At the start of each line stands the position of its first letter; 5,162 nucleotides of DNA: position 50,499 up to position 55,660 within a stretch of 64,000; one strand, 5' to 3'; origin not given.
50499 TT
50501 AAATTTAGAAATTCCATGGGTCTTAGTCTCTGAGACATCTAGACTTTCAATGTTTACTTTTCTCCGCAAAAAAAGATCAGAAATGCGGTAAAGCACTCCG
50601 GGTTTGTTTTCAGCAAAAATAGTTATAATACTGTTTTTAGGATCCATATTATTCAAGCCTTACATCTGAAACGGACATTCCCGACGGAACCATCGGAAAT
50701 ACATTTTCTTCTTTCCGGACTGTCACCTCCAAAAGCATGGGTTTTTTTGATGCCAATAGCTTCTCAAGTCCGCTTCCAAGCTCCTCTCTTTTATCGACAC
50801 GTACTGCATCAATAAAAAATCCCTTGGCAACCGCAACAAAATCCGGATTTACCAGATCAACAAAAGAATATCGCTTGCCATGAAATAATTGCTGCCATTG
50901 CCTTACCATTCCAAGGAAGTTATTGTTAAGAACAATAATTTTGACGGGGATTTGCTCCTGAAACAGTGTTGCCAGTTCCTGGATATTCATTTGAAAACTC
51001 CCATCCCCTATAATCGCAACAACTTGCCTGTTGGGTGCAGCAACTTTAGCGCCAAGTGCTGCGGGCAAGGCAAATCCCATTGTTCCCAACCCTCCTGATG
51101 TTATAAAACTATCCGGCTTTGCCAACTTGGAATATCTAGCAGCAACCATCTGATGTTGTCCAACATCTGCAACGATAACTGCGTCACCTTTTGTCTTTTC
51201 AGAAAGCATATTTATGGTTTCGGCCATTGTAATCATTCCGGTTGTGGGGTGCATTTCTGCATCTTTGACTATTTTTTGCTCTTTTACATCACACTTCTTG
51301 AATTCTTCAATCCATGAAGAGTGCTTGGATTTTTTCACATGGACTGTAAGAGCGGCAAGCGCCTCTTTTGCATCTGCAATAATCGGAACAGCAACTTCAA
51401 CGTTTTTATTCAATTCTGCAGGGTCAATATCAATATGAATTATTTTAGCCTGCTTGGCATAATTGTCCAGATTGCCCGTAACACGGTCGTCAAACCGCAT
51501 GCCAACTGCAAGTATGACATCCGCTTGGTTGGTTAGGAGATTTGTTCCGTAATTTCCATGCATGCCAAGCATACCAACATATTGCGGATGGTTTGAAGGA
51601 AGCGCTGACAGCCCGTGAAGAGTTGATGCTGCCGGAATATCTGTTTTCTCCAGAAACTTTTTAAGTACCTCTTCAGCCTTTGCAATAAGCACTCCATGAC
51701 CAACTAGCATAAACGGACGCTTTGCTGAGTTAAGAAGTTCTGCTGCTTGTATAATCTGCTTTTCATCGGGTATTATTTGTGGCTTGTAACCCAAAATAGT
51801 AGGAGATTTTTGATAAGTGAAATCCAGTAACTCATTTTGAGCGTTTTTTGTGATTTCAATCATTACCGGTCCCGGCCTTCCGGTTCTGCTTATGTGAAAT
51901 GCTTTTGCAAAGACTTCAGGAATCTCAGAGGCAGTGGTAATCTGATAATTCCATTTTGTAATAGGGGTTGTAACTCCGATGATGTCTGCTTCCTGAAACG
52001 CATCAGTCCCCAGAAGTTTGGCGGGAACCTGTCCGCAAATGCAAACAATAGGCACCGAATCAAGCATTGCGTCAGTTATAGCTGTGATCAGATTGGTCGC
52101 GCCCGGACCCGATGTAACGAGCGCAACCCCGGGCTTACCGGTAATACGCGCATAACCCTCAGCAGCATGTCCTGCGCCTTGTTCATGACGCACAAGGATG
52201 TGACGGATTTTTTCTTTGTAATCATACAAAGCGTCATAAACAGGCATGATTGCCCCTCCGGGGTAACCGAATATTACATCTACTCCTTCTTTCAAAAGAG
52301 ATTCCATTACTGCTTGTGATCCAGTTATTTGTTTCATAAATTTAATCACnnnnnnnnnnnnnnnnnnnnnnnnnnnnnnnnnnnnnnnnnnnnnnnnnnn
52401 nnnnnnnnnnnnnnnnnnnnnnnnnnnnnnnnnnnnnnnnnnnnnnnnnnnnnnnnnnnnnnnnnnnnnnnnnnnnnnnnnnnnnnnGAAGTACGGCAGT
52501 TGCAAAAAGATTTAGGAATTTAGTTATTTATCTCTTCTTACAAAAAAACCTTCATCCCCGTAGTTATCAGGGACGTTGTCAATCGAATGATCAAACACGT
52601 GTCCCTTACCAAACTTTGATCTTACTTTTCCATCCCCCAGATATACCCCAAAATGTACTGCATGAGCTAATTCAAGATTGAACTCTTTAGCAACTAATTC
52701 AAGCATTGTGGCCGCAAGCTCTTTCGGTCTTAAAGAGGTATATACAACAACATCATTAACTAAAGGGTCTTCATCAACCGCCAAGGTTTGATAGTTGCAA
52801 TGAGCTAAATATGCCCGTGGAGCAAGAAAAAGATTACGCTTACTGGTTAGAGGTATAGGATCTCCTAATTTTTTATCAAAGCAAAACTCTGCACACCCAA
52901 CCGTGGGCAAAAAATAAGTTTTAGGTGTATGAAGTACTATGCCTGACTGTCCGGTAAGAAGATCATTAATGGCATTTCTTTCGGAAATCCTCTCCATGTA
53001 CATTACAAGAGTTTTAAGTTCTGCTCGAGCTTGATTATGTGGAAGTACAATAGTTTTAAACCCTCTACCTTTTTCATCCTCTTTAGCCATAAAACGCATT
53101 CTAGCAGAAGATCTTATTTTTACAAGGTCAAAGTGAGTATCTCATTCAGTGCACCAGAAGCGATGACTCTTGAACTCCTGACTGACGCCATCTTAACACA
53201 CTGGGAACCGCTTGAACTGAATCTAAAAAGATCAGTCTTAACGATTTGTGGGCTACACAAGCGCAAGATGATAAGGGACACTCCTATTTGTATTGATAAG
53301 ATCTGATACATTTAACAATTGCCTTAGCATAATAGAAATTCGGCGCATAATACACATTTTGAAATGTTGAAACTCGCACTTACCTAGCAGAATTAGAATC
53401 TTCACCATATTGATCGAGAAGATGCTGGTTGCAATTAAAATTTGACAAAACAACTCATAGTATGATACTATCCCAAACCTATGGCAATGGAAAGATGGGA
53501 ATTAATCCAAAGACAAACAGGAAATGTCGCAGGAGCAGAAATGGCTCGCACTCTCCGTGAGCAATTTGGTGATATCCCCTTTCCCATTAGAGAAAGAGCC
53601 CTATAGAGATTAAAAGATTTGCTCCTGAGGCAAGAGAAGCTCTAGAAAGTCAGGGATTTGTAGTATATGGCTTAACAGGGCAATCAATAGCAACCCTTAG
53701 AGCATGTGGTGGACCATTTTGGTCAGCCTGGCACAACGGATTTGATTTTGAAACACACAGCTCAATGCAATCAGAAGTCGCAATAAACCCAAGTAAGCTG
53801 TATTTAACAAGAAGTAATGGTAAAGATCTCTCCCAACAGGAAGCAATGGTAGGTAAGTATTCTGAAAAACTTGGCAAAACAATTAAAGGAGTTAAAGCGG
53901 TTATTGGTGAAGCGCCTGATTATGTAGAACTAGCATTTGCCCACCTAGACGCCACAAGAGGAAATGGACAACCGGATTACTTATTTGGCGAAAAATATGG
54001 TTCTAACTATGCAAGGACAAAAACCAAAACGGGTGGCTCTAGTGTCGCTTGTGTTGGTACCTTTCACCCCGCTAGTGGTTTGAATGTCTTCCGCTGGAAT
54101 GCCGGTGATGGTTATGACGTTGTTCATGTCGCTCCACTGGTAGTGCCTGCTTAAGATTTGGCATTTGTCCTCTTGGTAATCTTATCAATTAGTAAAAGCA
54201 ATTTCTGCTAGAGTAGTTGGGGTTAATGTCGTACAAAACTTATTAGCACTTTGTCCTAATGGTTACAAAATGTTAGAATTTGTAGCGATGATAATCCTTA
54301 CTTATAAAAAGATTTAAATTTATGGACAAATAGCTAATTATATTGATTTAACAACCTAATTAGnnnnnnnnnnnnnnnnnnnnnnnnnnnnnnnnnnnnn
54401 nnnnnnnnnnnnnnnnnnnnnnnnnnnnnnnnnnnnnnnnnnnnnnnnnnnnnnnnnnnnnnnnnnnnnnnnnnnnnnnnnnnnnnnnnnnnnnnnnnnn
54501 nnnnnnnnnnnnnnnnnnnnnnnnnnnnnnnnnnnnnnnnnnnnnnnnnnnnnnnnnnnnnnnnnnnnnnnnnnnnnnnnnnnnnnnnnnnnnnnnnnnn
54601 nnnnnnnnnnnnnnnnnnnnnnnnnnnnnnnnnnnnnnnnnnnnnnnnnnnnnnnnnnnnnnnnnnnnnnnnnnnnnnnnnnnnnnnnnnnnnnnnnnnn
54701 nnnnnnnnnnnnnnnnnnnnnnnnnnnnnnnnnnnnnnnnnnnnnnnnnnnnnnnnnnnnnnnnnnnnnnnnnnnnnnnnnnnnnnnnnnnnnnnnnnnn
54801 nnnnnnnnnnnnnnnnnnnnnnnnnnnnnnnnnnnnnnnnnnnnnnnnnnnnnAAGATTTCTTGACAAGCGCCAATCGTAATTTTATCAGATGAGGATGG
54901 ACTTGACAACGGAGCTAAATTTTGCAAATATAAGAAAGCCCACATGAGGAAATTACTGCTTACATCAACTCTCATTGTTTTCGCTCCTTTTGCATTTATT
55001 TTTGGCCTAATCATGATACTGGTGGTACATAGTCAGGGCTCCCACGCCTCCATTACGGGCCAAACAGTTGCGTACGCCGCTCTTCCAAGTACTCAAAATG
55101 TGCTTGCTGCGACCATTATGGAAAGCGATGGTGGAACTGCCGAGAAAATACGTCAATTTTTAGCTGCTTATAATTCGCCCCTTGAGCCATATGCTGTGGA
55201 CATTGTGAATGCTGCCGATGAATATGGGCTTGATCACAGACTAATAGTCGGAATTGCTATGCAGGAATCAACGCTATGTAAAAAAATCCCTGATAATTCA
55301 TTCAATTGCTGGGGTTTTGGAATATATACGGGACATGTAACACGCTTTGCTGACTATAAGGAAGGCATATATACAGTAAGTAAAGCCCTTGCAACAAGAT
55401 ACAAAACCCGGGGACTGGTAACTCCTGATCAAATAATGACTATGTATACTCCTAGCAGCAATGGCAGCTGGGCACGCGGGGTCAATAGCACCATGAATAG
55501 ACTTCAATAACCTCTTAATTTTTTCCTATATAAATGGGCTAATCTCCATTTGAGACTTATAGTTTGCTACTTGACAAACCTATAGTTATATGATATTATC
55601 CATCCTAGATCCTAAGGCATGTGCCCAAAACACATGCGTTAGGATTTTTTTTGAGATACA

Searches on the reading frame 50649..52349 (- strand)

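Call 45: search_protein_families(library=pfam, proteins=[window:50649-52349:-], max_evalue=0.0001)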
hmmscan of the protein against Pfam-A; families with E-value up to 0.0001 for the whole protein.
window:50649-52349:- (566 aa): 3 families
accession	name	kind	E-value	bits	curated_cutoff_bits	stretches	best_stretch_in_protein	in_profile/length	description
PF02775.26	TPP_enzyme_C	-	4.9e-54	182.7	21.9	1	395-542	1-151/151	Thiamine pyrophosphate enzyme, C-terminal TPP binding domain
PF00205.28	TPP_enzyme_M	-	3.3e-49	166.6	30.4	1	201-334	3-137/137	Thiamine pyrophosphate enzyme, central domain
PF02776.23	TPP_enzyme_N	-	5.2e-43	146.1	26.8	1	9-124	2-117/119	Thiamine pyrophosphate enzyme, N-terminal TPP binding domain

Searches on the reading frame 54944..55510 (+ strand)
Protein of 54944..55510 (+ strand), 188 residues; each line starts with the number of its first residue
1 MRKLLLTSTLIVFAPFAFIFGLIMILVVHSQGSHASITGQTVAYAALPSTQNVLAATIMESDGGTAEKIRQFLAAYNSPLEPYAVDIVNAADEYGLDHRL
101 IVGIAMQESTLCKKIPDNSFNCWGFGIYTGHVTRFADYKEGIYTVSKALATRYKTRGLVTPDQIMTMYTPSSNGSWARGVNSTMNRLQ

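Call 45: search_protein_families(library=pfam, proteins=[window:54944-55510:+], max_evalue=0.0001)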
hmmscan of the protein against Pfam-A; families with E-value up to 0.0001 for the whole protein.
window:54944-55510:+ (188 aa): 0 families

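Call 112: search_solved_structures(query=window:54944-55507:+, max_evalue=1)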
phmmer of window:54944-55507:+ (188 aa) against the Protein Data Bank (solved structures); distinct sequences matched with E-value up to 1: 2.
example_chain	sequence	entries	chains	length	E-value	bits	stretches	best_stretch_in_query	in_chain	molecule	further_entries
8zoy_B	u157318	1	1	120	0.58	13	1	122-179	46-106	Nb_BF9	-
7a4d_C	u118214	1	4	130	0.66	12.9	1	121-184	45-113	Nanobody Nb30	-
